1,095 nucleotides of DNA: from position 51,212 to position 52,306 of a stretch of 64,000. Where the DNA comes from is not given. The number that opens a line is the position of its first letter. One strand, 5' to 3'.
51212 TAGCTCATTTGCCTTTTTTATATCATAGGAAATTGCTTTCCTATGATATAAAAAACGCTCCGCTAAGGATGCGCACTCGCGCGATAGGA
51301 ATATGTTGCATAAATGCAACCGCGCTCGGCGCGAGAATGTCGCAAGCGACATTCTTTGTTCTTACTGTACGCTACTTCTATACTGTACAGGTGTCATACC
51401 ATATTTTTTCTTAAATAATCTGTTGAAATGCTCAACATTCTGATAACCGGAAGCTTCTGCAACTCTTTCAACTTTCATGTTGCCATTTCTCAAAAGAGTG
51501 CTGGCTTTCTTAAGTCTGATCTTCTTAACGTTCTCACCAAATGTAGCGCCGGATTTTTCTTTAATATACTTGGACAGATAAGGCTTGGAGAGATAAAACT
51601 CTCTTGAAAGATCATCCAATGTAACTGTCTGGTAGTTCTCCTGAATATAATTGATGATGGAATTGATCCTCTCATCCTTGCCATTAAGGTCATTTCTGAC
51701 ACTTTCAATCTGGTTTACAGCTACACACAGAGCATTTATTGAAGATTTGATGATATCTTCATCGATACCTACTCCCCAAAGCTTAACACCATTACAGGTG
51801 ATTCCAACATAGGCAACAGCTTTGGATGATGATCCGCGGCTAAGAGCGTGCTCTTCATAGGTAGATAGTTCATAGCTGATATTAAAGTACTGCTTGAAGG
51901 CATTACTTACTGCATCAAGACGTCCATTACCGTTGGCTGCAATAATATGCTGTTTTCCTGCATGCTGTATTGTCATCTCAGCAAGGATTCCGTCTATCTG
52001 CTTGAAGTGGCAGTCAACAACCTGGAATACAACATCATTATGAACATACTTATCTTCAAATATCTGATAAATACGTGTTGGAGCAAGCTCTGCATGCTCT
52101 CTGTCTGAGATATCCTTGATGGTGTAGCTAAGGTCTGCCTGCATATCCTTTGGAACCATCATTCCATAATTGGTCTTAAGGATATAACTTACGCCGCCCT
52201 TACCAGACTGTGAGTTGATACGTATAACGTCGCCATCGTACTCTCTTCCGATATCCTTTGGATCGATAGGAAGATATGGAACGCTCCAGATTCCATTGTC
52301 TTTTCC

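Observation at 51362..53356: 2-isopropylmalate synthase with a C-terminal AraC-type DNA-binding domain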

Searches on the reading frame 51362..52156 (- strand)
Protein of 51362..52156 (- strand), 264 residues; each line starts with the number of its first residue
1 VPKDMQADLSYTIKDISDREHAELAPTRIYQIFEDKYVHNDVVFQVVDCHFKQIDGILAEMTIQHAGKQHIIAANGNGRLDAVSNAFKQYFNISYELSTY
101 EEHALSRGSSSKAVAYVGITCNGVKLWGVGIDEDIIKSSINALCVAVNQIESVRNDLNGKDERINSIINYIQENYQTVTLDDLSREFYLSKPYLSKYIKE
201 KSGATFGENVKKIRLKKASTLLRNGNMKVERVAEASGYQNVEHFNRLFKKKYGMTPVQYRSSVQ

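Call 19: search_protein_representatives(protein=window:51362-52156:-)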
Query: 264 residues. Proteins with E-value up to 0.001 (for the whole library): 129427; up to 1e-10: 8178; up to 1e-30: 51. The best 150 are listed.
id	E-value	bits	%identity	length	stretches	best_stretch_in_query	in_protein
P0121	9.1e-101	352.8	58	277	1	2-261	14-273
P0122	4.2e-96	337.5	59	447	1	1-261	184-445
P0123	6.4e-94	330.4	58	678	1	2-262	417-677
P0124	1.1e-91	323.1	57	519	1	1-262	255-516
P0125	2.1e-91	322.1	56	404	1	1-261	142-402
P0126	2.5e-87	308.8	54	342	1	2-261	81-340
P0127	1.1e-86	306.6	52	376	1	2-263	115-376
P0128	3.2e-86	305.2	68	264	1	53-261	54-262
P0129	1.2e-85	303.2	53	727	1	2-261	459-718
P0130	2.0e-80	286.2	51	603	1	1-261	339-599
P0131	2.0e-75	269.8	47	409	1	1-261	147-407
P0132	7.6e-75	267.9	50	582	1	4-261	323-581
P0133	1.1e-74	267.4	50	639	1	2-261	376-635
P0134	2.1e-72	259.9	49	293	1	1-263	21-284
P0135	3.6e-72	259.1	48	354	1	2-261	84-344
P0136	2.1e-71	256.6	48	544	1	2-261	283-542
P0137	1.6e-70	253.7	48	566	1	2-262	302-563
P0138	1.7e-70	253.7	48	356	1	1-261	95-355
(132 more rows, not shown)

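Call 24: find_related_loci(query=A3, collection=genome_contigs, flank=10000)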
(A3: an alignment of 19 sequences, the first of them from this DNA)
Query A3 (264 aa) in genome_contigs; peptide patterns used: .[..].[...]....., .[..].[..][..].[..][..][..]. (x = any residue, [..] = any of these).
600 stretches matched a pattern (row limit reached: there are more); 553 encode a relative of the query (tblastn E <= 1e-3); the best 80 are kept; 80 distinct loci.
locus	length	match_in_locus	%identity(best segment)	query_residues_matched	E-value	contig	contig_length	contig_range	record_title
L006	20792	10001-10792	84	1-264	9e-152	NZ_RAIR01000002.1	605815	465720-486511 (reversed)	Butyrivibrio sp. CB08 NODE_2_length_605815_cov_155.453, whole genome shotgun sequence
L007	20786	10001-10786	84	1-262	8e-152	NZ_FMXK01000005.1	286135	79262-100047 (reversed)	Butyrivibrio sp. INlla18, whole genome shotgun sequence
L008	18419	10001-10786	85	1-262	9e-151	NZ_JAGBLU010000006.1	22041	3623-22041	MAG: Butyrivibrio sp. isolate RGIG9232 Water_deer_Rumen-3__c1038, whole genome shotgun sequence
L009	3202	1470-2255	84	1-262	2e-156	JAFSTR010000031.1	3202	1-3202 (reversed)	MAG: Butyrivibrio sp. isolate RGIG3464 Goat_Rumen.Co__c337163, whole genome shotgun sequence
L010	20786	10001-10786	84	1-262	9e-150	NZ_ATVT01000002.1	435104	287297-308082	Butyrivibrio sp. XPD2006 G590DRAFT_scaffold00002.2_C, whole genome shotgun sequence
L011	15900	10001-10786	80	1-262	5e-146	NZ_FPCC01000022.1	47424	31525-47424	Butyrivibrio sp. INlla21, whole genome shotgun sequence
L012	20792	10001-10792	81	1-264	2e-145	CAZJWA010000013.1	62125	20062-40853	MAG TPA_asm: uncultured Butyrivibrio sp. isolate SRP192927_co8_180 genome assembly, contig: NODE_320_length_62125_cov_14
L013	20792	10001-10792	72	1-264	3e-133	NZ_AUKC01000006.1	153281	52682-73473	Butyrivibrio sp. NC3005 G634DRAFT_scaffold00005.5_C, whole genome shotgun sequence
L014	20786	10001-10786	73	1-262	1e-130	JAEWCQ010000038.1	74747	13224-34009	MAG: Bacillota bacterium isolate OH_PBB_40 k127_1173949, whole genome shotgun sequence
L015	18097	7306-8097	67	1-264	9e-124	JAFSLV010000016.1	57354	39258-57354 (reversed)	MAG: Lachnospiraceae bacterium isolate RGIG3260 Goat_Reticulum-3__c187874, whole genome shotgun sequence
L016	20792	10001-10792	66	1-264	1e-120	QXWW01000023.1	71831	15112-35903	Lachnospiraceae bacterium strain X68 Scaffold20_1, whole genome shotgun sequence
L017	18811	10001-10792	66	1-264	3e-120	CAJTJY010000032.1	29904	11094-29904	MAG TPA_asm: uncultured Lachnospiraceae bacterium isolate MGBC101638 genome assembly, contig: MGBC101638.32, whole genom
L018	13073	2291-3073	65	1-261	1e-118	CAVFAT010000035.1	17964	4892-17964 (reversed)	Bacteroidaceae bacterium isolate G02651-L1_cleanbin_000029 genome assembly, contig: Spades_G02651-L1_contig_2053, whole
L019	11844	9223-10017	65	1-264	8e-118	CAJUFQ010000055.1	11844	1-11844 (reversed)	MAG TPA_asm: uncultured Lachnospiraceae bacterium isolate MGBC131735 genome assembly, contig: MGBC131735.55, whole genom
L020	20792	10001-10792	65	1-264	3e-117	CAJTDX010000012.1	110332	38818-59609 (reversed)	Lachnospiraceae bacterium isolate B57_57_RB_H genome assembly, contig: MGBC000118.12, whole genome shotgun sequence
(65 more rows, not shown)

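Call 49: find_encoding_contigs(protein=P0133, flank=8000, max_places=2)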
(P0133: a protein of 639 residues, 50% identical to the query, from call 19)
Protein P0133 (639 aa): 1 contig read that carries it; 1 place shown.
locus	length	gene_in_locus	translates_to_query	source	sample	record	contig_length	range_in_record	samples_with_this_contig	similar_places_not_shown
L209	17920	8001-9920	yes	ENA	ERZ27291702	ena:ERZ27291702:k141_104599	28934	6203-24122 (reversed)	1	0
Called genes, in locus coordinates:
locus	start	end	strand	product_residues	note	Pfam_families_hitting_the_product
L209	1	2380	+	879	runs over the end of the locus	PF01411:tRNA-synt_2c, PF07973:tRNA_SAD, PF02272:DHHA1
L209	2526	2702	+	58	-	PF01165:Ribosomal_S21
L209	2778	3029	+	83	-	-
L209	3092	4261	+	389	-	PF00768:Peptidase_S11, PF13354:Beta-lactamase2, PF07943:PBP5_C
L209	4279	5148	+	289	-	PF00149:Metallophos, PF12850:Metallophos_2 (weak)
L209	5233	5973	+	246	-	PF02616:SMC_ScpA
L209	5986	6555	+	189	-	PF04079:SMC_ScpB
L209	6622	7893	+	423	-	PF00768:Peptidase_S11, PF07943:PBP5_C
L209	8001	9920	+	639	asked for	PF00682:HMGL-like, PF08502:LeuA_dimer, PF12833:HTH_18, PF00165:HTH_AraC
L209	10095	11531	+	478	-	PF01039:Carboxyl_trans, PF03255:ACCA (weak)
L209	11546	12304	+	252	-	PF13026:DUF3887, PF04277:OAD_gamma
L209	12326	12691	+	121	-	PF25919:BSH_CusB (faint), PF00364:Biotin_lipoyl, PF25917:BSH_RND, PF25973:BSH_CzcB (faint), PF25997:BSH_YhbJ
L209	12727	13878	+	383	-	PF03977:OAD_beta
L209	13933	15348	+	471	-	PF00682:HMGL-like, PF02436:PYC_OADA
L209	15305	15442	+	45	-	-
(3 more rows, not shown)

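Call 50: list_cluster_members(proteins=[P0123, P0129, P0130, P0132, P0133, P0136, P0137, P0125, P0131, P0138])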
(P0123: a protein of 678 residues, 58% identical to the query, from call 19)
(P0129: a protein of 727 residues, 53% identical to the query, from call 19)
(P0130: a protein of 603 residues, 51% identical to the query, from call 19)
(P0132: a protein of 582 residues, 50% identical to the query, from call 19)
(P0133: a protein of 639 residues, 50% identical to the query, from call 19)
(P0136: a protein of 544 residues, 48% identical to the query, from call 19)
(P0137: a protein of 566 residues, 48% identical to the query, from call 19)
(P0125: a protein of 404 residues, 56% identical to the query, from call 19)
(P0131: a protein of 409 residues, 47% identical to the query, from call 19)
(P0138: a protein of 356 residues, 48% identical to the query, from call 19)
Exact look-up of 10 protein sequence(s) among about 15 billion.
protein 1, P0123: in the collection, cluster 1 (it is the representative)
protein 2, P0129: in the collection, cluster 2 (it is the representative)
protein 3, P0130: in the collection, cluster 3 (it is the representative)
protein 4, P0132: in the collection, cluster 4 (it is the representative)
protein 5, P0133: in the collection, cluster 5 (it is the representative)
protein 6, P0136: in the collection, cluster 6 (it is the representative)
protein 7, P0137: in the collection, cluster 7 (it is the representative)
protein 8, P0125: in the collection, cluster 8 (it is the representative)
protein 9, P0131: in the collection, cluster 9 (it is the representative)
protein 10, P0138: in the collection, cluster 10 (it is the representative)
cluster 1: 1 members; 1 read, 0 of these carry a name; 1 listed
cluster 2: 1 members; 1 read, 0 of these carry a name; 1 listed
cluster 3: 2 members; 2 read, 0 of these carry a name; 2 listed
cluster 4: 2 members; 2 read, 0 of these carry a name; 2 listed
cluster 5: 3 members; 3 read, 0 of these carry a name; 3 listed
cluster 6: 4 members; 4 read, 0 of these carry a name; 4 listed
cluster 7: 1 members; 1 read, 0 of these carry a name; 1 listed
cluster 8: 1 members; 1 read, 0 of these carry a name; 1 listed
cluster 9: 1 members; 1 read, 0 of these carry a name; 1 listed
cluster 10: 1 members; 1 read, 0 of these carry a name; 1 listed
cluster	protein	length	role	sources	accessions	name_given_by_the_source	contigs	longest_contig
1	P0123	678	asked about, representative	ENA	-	-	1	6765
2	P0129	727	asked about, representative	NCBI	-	-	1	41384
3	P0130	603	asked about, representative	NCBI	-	-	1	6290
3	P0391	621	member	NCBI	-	-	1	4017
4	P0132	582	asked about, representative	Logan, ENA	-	-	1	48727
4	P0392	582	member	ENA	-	-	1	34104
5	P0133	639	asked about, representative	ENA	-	-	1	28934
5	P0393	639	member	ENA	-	-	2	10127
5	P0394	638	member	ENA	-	-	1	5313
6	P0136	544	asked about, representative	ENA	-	-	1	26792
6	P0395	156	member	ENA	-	-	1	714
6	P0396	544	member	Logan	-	-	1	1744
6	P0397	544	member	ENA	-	-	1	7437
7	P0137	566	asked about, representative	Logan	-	-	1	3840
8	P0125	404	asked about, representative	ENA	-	-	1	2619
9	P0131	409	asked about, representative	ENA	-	-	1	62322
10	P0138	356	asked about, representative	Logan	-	-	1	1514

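Call 52: find_encoding_contigs(protein=P0132, flank=8000, max_places=1)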
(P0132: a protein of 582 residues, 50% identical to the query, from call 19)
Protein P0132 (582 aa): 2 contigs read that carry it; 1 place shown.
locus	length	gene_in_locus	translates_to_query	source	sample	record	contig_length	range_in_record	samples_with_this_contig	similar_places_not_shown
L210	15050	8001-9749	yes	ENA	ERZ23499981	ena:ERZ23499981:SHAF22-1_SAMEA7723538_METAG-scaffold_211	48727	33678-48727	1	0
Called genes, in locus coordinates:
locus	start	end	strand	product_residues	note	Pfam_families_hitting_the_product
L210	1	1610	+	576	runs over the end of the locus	PF00672:HAMP (weak), PF00015:MCPsignal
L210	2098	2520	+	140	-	PF01442:Apolipoprotein (faint), PF20069:DUF6465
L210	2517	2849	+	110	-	-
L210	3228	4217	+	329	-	PF01966:HD, PF13286:HD_assoc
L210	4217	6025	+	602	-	PF01807:Zn_ribbon_DnaG, PF08275:DNAG_N, PF01751:Toprim, PF13155:Toprim_2, PF13362:Toprim_3 (weak), PF13662:Toprim_4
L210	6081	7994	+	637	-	PF03979:Sigma70_r1_1, PF00140:Sigma70_r1_2, PF04542:Sigma70_r2, PF04539:Sigma70_r3, PF04545:Sigma70_r4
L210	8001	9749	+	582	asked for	PF00682:HMGL-like (weak), PF08502:LeuA_dimer, PF12833:HTH_18, PF00165:HTH_AraC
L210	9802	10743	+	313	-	-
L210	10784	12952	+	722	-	PF13589:HATPase_c_3 (weak), PF00183:HSP90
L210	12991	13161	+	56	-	-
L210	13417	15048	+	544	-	?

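Call 53: find_encoding_contigs(protein=P0136, flank=8000, max_places=1)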
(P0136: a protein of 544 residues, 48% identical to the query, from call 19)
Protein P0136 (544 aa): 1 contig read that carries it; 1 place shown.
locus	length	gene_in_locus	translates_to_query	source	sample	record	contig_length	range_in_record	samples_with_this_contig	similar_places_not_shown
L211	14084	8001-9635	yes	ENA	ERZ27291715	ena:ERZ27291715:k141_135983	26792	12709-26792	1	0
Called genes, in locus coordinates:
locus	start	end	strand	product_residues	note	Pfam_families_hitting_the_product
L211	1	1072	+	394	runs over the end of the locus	PF01168:Ala_racemase_N, PF00842:Ala_racemase_C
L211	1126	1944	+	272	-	PF00571:CBS, PF03471:CorC_HlyC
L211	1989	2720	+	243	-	PF20772:TACO1_YebC_N, PF01709:Transcrip_reg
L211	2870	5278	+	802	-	PF00122:E1-E2_ATPase, PF00702:Hydrolase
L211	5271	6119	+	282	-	PF00149:Metallophos, PF12850:Metallophos_2 (weak)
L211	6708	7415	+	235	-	PF02616:SMC_ScpA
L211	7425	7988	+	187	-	PF04079:SMC_ScpB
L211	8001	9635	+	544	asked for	PF08502:LeuA_dimer, PF12833:HTH_18, PF00165:HTH_AraC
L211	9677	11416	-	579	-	PF01321:Creatinase_N, PF16189:Creatinase_N_2, PF00557:Peptidase_M24, PF16188:Peptidase_M24_C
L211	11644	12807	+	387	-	-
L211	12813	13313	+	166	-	PF00583:Acetyltransf_1, PF13508:Acetyltransf_7 (weak), PF08445:FR47 (weak)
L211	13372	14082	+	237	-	?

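Call 54: find_encoding_contigs(protein=P0131, flank=8000, max_places=1)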
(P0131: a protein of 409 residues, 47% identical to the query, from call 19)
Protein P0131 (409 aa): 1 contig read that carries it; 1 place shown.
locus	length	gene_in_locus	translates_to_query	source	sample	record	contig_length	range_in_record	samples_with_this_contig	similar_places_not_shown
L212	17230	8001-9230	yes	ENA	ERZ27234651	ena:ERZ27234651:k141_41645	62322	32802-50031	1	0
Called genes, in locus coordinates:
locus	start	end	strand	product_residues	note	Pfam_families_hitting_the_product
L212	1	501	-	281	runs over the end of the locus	PF00590:TP_methylase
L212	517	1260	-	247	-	PF05175:MTS, PF05971:Methyltransf_10 (weak), PF01209:Ubie_methyltran (faint), PF03602:Cons_hypoth95 (weak), PF06325:PrmA, PF02475:TRM5-TYW2_MTfase, PF13847:Methyltransf_31, PF13649:Methyltransf_25, +2 more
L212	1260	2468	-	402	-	PF04468:PSP1, PF28472:PSP1_3rd, PF01469:Pentapeptide_2 (weak)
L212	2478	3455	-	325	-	PF13177:DNA_pol3_delta2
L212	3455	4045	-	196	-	PF00625:Guanylate_kin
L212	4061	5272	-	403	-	PF00291:PALP, PF01842:ACT (faint)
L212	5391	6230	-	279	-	PF01734:Patatin, PF19890:DUF6363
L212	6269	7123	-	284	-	PF00763:THF_DHG_CYH, PF02882:THF_DHG_CYH_C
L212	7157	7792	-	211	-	PF04961:FTCD_C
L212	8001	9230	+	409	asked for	PF08502:LeuA_dimer, PF12833:HTH_18, PF00165:HTH_AraC (weak)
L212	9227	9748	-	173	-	PF01863:YgjP-like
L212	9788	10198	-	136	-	PF02823:ATP-synt_DE_N, PF00401:ATP-synt_DE (weak)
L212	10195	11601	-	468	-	PF02874:ATP-synt_ab_N, PF01637:ATPase_2 (faint), PF00006:ATP-synt_ab, PF22919:ATP-synt_VA_C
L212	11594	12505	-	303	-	PF00231:ATP-synt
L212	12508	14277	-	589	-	PF02874:ATP-synt_ab_N, PF00006:ATP-synt_ab, PF00306:ATP-synt_ab_C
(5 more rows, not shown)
